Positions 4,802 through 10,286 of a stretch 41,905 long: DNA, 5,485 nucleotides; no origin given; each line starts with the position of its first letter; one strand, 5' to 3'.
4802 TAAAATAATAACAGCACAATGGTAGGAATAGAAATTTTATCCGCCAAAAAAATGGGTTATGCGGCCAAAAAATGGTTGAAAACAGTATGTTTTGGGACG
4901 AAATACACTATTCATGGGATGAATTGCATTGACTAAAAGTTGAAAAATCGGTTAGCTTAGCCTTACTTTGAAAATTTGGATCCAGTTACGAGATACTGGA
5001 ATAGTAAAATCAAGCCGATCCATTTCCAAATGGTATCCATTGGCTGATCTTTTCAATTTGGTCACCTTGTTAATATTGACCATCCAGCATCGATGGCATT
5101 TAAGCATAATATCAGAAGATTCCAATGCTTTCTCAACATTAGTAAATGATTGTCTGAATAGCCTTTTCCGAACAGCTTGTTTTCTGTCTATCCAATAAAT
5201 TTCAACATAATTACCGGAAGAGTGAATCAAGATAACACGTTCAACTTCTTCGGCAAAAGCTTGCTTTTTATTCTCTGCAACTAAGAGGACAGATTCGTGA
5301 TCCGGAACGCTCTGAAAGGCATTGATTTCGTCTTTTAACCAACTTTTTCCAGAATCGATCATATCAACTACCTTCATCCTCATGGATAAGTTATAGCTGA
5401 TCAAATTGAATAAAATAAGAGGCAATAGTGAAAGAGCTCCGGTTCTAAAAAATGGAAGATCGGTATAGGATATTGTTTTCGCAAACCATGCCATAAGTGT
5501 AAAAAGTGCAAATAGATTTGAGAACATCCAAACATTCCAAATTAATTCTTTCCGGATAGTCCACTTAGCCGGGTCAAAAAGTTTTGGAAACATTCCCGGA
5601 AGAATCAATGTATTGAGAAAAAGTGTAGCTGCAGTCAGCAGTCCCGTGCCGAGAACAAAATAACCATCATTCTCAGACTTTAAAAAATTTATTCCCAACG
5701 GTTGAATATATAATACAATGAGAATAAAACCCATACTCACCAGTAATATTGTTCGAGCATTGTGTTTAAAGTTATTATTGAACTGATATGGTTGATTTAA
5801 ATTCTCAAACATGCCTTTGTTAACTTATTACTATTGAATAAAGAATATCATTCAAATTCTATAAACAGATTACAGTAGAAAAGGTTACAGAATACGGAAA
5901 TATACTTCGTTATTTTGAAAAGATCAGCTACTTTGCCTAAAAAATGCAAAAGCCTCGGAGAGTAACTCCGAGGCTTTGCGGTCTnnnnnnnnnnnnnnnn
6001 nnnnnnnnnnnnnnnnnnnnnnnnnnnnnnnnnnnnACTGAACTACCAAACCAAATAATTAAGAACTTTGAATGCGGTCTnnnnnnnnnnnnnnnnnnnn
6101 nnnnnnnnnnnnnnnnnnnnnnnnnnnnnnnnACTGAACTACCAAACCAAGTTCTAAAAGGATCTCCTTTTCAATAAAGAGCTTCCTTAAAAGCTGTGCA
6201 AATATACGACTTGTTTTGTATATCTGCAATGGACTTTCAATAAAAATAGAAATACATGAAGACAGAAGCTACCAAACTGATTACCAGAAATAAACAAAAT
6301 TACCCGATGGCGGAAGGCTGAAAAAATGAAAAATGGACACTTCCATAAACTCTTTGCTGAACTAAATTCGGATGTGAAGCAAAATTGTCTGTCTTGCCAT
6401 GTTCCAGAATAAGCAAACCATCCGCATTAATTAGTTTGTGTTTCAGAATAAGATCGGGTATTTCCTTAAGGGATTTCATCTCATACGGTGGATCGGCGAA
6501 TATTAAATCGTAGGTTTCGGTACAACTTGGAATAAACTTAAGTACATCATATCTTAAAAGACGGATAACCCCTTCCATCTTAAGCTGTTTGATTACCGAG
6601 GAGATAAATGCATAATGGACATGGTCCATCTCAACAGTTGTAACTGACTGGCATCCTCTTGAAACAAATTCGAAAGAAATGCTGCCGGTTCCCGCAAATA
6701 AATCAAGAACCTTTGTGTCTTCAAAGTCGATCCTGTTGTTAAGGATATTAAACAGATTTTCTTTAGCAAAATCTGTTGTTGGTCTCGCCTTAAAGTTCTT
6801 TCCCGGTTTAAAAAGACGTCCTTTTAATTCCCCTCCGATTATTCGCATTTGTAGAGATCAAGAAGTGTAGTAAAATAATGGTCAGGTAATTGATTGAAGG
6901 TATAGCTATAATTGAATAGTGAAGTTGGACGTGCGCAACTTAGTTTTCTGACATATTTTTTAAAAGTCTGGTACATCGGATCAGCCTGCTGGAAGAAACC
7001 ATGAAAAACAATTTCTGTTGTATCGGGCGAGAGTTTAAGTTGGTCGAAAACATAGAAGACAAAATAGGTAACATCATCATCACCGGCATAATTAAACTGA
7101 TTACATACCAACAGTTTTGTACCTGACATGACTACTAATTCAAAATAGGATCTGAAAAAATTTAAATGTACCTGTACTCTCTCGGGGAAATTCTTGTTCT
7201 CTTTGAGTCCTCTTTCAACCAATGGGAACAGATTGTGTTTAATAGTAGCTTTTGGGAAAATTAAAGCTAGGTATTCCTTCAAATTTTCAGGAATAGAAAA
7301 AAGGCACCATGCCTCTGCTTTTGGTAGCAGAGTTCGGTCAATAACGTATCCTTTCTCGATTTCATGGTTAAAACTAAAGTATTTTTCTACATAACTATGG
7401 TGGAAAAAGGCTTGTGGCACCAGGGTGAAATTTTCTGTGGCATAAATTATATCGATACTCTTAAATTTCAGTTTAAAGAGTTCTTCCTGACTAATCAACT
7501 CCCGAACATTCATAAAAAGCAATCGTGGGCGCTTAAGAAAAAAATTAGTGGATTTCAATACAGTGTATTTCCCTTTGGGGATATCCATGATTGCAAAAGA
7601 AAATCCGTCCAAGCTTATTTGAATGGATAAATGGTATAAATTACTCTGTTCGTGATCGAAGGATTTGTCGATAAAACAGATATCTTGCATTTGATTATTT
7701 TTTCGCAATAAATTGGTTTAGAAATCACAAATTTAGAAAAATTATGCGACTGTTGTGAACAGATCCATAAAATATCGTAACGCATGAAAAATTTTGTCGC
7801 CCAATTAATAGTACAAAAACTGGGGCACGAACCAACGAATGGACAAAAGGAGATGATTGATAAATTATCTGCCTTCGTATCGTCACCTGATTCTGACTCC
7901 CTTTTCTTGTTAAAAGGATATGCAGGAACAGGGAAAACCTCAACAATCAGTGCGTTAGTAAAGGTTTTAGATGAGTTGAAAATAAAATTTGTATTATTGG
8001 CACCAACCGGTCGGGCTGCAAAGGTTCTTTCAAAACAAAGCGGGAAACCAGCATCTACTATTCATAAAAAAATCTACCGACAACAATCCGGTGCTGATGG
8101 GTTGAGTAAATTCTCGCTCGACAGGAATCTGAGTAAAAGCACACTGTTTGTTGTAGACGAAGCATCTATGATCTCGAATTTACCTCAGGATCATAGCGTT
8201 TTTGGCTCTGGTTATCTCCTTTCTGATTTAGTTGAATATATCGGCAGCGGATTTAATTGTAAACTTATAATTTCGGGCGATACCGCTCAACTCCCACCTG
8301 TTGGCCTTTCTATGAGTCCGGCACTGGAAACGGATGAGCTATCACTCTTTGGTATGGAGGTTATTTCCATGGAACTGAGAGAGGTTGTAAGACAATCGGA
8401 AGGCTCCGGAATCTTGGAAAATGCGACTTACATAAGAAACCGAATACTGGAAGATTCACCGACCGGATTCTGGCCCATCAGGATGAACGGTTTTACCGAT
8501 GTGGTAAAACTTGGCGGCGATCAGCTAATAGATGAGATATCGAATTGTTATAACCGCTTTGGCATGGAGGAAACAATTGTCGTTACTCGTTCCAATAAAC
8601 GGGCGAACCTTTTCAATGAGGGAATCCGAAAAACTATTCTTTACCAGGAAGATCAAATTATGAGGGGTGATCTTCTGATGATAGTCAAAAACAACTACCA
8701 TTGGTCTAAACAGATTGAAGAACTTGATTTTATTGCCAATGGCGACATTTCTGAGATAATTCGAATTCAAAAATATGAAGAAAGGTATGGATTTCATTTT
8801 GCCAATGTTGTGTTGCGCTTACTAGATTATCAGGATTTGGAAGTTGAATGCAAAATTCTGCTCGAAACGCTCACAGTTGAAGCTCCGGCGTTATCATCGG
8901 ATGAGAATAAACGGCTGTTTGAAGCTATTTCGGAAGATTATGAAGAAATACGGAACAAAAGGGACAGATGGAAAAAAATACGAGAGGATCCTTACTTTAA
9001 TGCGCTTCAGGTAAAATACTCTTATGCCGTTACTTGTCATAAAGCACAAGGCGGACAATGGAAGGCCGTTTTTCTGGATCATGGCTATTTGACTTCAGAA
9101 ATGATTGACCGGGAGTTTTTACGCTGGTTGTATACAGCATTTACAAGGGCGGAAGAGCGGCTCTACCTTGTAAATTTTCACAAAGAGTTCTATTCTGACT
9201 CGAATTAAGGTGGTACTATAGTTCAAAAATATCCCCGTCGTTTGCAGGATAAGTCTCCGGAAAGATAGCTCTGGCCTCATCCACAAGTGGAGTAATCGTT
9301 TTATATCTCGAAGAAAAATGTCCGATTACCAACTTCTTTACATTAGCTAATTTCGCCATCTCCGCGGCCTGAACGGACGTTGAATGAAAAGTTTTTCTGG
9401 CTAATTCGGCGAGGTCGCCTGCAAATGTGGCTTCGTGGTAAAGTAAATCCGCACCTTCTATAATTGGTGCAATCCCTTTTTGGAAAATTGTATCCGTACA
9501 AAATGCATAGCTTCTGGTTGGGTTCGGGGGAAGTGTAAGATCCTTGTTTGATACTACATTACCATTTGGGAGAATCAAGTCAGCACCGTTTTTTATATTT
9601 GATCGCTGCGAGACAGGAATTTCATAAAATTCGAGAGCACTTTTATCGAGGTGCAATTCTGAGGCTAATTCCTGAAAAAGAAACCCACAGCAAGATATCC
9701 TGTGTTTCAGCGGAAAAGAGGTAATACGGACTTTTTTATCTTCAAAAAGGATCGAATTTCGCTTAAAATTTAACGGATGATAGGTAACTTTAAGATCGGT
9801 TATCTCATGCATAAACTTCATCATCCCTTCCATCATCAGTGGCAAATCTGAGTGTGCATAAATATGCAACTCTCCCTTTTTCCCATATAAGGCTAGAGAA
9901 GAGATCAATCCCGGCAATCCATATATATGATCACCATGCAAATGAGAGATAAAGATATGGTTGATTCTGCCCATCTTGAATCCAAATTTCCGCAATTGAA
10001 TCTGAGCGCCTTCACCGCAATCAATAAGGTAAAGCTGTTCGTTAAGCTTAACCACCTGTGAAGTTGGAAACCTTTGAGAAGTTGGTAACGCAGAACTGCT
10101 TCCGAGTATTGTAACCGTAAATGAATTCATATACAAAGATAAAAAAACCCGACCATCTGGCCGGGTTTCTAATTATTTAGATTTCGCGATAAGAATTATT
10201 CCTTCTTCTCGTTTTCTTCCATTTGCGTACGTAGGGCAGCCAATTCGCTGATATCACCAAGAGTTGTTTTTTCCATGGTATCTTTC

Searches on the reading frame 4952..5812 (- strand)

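Call 12: search_protein_families(library=pfam, proteins=[window:4952-5812:-], max_evalue=0.001)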
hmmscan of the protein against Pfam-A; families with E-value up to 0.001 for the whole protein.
window:4952-5812:- (286 aa): 1 family
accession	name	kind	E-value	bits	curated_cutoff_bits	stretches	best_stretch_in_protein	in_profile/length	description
PF04397.21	LytTR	-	3.8e-11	43.5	22.6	1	189-283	7-95/98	LytTr DNA-binding domain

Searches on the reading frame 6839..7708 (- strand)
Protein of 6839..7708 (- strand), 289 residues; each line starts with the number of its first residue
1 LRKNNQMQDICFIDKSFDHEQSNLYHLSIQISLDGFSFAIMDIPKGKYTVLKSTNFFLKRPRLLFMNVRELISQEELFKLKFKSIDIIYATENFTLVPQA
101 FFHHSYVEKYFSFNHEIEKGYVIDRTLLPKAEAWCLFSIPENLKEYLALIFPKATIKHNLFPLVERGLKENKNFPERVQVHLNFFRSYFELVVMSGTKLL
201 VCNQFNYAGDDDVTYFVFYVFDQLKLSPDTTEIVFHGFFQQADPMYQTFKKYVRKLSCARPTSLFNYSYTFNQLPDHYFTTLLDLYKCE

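Call 12: search_protein_families(library=pfam, proteins=[window:6839-7708:-], max_evalue=0.001)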
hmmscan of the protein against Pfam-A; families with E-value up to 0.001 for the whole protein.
window:6839-7708:- (289 aa): 1 family
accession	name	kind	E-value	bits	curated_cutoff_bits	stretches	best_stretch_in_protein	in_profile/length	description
PF12864.12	DUF3822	-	1.1e-50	172.6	24.9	1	14-255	1-240/241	Protein of unknown function (DUF3822)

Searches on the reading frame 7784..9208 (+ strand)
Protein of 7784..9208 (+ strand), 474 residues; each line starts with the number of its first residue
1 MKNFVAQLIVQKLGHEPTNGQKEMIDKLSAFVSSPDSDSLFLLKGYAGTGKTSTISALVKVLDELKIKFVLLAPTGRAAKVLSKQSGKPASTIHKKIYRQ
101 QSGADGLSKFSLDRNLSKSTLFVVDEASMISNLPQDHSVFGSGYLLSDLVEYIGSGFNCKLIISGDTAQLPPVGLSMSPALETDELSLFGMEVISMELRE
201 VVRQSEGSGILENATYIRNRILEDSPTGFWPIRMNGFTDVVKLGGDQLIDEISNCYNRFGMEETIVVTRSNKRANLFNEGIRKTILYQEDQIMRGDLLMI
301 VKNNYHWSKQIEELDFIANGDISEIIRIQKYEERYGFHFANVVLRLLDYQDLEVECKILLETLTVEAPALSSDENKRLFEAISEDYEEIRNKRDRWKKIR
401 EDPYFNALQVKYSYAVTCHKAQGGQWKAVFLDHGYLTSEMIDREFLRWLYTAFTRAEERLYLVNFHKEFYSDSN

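Call 12: search_protein_families(library=pfam, proteins=[window:7784-9208:+], max_evalue=0.001)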
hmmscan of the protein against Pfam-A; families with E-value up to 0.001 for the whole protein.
window:7784-9208:+ (474 aa): 7 families
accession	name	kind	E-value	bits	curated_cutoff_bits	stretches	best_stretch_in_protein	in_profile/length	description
PF13604.12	AAA_30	-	8.3e-24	84.8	27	1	36-215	16-166/191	AAA domain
PF13538.12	UvrD_C_2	-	2.3e-20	72.6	27.4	1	412-463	1-52/52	UvrD-like helicase C-terminal domain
PF13245.12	AAA_19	-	3.3e-20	73.1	25.1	1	38-174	11-133/134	AAA domain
PF05970.20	PIF1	-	1.5e-08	35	25.9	1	19-206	4-191/223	PIF1-like helicase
PF13086.12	AAA_11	-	9.9e-05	22.7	27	0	33-63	12-42/257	AAA domain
PF13191.12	AAA_16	-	0.00033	21.6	32.6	0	21-83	5-79/167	AAA ATPase domain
PF02562.22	PhoH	-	0.00055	19.9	27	0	18-87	6-70/205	PhoH-like protein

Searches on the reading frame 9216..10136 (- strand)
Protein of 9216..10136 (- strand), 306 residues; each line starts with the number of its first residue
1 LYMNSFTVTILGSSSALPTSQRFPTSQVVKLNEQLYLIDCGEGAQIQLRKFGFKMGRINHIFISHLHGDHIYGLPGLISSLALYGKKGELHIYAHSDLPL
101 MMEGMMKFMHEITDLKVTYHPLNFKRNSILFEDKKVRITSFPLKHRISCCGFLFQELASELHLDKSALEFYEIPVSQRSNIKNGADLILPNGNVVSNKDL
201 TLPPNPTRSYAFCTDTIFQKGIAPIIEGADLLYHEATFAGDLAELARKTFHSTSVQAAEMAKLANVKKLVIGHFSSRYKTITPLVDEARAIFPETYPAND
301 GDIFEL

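Call 3: search_protein_families(library=pfam, proteins=[window:9216-10136:-], max_evalue=0.01)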
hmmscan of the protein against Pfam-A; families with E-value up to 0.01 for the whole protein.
window:9216-10136:- (306 aa): 4 families
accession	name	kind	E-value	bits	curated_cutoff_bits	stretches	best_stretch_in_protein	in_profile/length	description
PF12706.13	Lactamase_B_2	-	2.4e-15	57.1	27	2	37-146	4-113/200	Beta-lactamase superfamily domain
PF00753.33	Lactamase_B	-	3.1e-10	40.8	22.7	1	28-107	10-93/196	Metallo-beta-lactamase superfamily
PF23023.1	Anti-Pycsar_Apyc1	-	2e-06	27.9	50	1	6-78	3-74/250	Anti-Pycsar protein Apyc1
PF13691.12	Lactamase_B_4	-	4.8e-05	23.4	27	1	28-71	16-61/63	tRNase Z endonuclease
